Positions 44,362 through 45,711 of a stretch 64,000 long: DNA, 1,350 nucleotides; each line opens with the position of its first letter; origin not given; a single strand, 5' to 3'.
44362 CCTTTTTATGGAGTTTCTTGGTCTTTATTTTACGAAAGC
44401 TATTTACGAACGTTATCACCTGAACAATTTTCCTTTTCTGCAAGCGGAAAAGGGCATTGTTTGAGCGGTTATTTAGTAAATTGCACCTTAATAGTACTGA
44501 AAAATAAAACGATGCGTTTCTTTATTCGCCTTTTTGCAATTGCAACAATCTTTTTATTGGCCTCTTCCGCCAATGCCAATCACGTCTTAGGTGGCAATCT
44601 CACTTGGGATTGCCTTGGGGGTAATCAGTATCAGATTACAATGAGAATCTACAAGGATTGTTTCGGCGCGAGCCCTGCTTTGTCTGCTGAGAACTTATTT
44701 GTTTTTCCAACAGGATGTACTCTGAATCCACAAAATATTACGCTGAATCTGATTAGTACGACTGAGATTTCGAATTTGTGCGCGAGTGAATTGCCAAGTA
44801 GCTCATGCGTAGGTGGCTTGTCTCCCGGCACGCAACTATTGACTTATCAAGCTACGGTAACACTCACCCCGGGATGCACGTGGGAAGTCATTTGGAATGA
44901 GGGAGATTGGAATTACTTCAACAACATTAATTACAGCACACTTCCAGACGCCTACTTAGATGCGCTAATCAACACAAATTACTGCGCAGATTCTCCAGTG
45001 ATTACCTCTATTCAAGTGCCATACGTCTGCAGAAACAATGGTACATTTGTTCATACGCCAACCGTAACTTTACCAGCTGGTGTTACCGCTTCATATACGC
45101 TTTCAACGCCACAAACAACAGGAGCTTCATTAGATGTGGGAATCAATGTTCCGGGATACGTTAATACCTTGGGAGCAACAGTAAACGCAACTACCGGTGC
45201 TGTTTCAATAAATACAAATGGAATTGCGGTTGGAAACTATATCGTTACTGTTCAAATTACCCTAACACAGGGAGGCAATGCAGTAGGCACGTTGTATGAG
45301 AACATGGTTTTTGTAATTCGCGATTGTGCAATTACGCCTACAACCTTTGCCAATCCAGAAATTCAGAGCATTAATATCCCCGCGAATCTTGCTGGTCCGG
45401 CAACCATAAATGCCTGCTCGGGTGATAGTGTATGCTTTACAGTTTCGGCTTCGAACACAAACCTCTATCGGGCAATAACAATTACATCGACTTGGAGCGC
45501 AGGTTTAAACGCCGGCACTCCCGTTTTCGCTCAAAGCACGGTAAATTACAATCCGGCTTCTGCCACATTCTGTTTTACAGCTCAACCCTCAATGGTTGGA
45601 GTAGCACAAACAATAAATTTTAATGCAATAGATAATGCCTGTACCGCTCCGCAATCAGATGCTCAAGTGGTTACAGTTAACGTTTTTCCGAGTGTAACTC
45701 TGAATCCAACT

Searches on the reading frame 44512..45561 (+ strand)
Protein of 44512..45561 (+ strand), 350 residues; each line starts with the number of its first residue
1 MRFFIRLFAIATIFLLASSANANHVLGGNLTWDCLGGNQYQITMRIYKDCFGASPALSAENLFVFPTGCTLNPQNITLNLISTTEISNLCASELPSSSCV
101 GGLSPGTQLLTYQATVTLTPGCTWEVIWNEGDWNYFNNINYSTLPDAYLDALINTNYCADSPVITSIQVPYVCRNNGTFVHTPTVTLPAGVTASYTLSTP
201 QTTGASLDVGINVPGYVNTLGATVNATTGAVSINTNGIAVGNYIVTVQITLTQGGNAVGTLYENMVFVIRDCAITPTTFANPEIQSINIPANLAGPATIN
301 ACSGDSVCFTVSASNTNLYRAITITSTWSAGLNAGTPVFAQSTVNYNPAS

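Call 62: find_related_loci(query=window:44512-45561:+, collection=metagenome_contigs, flank=3000)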
Query window:44512-45561:+ (350 aa) in metagenome_contigs; peptide patterns used: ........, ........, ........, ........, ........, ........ (x = any residue, [..] = any of these).
81 stretches matched a pattern; 9 encode a relative of the query (tblastn E <= 1e-3); 9 distinct loci.
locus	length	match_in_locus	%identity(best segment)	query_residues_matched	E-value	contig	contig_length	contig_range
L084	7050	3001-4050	93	1-350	0e+0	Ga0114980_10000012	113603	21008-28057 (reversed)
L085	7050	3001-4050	91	1-350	0e+0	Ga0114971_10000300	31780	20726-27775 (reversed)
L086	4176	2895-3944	89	1-350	0e+0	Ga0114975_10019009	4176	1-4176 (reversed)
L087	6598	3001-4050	83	1-350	0e+0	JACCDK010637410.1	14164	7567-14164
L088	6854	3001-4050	77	1-350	0e+0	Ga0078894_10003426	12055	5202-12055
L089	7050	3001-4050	90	1-350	0e+0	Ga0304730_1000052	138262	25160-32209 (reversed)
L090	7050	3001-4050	91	1-350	0e+0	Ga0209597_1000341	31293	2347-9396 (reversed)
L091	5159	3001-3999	70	16-348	7e-156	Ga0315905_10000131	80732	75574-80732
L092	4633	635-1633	70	16-348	2e-156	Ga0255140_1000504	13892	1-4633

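Call 80: search_protein_families(library=pfam, max_evalue=0.01, proteins=[window:44512-45561:+])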
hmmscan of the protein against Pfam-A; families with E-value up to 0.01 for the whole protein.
window:44512-45561:+ (350 aa): 0 families
